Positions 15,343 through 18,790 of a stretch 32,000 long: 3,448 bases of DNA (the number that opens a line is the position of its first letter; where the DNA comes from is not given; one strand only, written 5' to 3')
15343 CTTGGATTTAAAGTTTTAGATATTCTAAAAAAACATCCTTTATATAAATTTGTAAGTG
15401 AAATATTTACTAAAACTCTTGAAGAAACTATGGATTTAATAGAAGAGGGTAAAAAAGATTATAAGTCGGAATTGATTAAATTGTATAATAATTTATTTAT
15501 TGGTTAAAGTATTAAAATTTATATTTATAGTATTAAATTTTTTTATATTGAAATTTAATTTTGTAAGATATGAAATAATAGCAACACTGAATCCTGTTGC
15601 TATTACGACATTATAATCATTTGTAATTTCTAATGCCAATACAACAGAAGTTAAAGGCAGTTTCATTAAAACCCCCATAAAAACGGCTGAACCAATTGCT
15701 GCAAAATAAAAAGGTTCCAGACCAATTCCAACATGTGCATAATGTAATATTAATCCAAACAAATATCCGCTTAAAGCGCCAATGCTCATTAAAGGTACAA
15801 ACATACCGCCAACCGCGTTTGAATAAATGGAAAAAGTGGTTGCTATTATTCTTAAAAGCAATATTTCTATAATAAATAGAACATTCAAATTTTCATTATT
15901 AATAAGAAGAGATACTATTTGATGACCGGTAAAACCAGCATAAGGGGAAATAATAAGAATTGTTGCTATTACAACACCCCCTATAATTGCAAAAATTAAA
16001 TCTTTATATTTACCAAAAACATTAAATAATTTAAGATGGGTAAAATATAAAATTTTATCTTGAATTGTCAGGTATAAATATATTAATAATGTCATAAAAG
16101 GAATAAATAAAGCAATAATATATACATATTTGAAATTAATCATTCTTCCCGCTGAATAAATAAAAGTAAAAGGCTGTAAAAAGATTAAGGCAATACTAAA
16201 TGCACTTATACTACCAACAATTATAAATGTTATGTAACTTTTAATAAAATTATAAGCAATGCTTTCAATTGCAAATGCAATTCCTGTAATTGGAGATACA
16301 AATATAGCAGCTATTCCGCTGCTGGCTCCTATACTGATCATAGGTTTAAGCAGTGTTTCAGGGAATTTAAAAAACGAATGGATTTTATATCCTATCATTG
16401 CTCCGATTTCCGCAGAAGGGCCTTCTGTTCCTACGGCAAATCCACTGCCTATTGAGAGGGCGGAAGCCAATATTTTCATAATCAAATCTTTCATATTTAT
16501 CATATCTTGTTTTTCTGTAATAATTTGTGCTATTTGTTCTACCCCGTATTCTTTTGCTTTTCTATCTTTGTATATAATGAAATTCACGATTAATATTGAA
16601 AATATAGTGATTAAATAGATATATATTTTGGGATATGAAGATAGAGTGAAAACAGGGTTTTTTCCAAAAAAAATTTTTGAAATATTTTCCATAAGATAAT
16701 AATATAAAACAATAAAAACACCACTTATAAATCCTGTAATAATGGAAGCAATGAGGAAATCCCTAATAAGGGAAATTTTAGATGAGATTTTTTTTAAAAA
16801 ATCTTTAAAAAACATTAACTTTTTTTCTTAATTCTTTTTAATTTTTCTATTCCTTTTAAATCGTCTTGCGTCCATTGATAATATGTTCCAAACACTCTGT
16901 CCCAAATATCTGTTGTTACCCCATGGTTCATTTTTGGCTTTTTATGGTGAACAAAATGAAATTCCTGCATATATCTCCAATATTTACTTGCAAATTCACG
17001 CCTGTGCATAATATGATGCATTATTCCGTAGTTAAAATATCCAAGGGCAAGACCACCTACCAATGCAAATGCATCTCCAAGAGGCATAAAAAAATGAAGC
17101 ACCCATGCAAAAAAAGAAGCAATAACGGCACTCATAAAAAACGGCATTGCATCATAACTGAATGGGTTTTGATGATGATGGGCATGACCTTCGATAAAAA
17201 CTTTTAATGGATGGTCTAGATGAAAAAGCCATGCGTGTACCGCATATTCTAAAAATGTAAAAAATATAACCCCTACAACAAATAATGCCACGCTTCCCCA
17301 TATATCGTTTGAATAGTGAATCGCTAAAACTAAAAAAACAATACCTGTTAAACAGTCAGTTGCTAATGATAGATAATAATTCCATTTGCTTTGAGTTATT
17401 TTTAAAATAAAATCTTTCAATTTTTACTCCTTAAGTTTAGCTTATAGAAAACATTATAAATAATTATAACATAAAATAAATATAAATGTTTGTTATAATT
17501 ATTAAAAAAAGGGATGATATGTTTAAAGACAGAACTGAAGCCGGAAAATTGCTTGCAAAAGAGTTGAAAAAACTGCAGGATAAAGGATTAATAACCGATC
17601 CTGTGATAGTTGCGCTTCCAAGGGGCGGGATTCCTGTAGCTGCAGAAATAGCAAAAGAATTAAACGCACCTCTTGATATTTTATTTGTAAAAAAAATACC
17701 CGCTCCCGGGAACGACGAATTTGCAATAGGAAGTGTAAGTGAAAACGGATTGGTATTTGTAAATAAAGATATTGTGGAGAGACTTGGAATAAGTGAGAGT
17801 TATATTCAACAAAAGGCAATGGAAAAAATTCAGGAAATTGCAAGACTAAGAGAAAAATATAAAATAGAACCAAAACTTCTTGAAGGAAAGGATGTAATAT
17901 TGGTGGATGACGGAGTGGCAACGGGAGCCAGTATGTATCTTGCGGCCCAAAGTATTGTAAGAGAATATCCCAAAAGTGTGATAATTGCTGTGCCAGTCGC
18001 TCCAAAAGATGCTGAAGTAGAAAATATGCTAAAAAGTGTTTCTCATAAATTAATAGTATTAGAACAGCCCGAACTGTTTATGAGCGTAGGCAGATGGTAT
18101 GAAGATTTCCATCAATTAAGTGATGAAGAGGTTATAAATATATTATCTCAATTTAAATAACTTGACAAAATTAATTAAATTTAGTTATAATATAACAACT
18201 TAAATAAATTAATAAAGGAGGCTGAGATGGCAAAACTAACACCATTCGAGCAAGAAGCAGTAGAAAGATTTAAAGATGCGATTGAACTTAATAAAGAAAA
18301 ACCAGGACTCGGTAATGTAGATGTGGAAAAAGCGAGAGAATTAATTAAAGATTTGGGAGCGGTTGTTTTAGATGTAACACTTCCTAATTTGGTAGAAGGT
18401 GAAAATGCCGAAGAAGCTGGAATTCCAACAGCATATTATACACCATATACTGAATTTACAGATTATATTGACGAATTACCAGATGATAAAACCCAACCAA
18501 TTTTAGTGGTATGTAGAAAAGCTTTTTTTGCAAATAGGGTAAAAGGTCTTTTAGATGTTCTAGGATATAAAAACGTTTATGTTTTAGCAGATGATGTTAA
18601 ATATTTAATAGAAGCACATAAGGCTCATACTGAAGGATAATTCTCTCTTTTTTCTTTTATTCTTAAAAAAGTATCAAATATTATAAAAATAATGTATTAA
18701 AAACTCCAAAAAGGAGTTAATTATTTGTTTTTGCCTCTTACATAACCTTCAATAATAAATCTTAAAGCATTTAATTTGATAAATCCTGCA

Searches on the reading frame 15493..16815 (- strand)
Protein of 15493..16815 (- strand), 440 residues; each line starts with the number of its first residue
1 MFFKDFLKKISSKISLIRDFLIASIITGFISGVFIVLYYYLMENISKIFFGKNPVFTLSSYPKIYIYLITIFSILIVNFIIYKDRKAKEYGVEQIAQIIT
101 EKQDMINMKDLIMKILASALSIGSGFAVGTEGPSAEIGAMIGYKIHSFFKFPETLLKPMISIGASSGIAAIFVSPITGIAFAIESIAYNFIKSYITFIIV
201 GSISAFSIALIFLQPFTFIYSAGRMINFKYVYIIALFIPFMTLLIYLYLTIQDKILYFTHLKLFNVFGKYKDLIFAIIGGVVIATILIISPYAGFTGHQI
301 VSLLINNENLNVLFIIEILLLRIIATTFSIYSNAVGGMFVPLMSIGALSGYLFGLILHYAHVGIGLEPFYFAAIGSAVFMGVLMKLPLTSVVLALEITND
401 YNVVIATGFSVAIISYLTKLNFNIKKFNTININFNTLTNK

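Call 18: search_protein_families(library=ncbifam, proteins=[window:15493-16815:-], max_evalue=0.00001)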
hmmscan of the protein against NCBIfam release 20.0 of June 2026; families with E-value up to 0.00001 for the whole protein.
window:15493-16815:- (440 aa): 3 families
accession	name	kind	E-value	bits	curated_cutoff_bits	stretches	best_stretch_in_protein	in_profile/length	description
NF003640.0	PRK05277.1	equivalog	1.5e-35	122.8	350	1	7-405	20-421/471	H(+)/Cl(-) exchange transporter ClcA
NF002505.0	PRK01862.1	equivalog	8.4e-28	97.4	482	1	20-418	24-418/577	ClcB-like voltage-gated chloride channel protein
NF002437.0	PRK01610.1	equivalog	1.1e-11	44.4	425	1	103-415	103-409/429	voltage-gated ClC-type chloride channel ClcB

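Call 19: search_protein_families(library=pfam, proteins=[window:15493-16815:-], max_evalue=0.00001)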
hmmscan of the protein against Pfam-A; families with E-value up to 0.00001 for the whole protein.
window:15493-16815:- (440 aa): 1 family
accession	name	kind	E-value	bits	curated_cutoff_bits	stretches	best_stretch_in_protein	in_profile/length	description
PF00654.25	Voltage_CLC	-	3e-56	191.5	24.8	1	75-416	3-342/346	Voltage gated chloride channel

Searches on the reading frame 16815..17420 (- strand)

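Call 18: search_protein_families(library=ncbifam, proteins=[window:16815-17420:-], max_evalue=0.00001)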
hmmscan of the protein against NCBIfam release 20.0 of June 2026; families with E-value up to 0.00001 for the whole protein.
window:16815-17420:- (201 aa): 0 families

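Call 19: search_protein_families(library=pfam, proteins=[window:16815-17420:-], max_evalue=0.00001)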
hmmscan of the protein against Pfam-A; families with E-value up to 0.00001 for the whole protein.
window:16815-17420:- (201 aa): 1 family
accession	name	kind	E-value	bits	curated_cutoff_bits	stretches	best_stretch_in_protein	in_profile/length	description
PF04116.19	FA_hydroxylase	-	3.2e-17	63.6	31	1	47-179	1-132/132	Fatty acid hydroxylase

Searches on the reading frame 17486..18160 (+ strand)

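Call 18: search_protein_families(library=ncbifam, proteins=[window:17486-18160:+], max_evalue=0.00001)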
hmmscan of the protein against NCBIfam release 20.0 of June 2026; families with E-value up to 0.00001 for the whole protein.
window:17486-18160:+ (224 aa): 4 families
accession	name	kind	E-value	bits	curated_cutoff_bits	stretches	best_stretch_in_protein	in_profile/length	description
TIGR01251.1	ribP_PPkin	subfamily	1.2e-09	37.5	113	0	88-169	169-245/309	ribose-phosphate diphosphokinase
TIGR00336.1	pyrE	equivalog_domain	1.9e-07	31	106.8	0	124-159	98-133/173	orotate phosphoribosyltransferase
NF002320.0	PRK01259.1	subfamily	4.1e-07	29.7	297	0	133-193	213-274/316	ribose-phosphate diphosphokinase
TIGR00201.1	comF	subfamily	6.4e-06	26.2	233.55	1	107-165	125-183/190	ComF family protein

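Call 19: search_protein_families(library=pfam, proteins=[window:17486-18160:+], max_evalue=0.00001)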
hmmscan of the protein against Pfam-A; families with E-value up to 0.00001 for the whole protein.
window:17486-18160:+ (224 aa): 1 family
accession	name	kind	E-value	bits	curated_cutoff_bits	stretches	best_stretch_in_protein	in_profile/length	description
PF00156.33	Pribosyltran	-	1.6e-16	60.5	26.3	1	21-178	13-131/158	Phosphoribosyl transferase domain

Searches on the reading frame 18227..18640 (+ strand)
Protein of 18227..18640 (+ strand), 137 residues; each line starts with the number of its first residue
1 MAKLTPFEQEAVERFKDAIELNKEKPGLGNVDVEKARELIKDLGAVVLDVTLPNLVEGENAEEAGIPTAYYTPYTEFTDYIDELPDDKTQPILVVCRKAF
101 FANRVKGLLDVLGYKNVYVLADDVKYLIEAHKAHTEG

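Call 18: search_protein_families(library=ncbifam, proteins=[window:18227-18640:+], max_evalue=0.00001)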
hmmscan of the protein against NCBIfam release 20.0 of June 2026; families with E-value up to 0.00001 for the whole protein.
window:18227-18640:+ (137 aa): 0 families

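Call 19: search_protein_families(library=pfam, proteins=[window:18227-18640:+], max_evalue=0.00001)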
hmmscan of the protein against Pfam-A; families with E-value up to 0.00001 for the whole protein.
window:18227-18640:+ (137 aa): 0 families

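Call 59: search_protein_families(library=pfam, proteins=[window:18227-18640:+], max_evalue=0.001)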
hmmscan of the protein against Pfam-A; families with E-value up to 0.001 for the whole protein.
window:18227-18640:+ (137 aa): 1 family
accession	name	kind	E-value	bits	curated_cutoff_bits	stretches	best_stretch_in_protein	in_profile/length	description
PF00581.25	Rhodanese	-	1.3e-05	26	22.2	1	33-122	2-94/102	Rhodanese-like domain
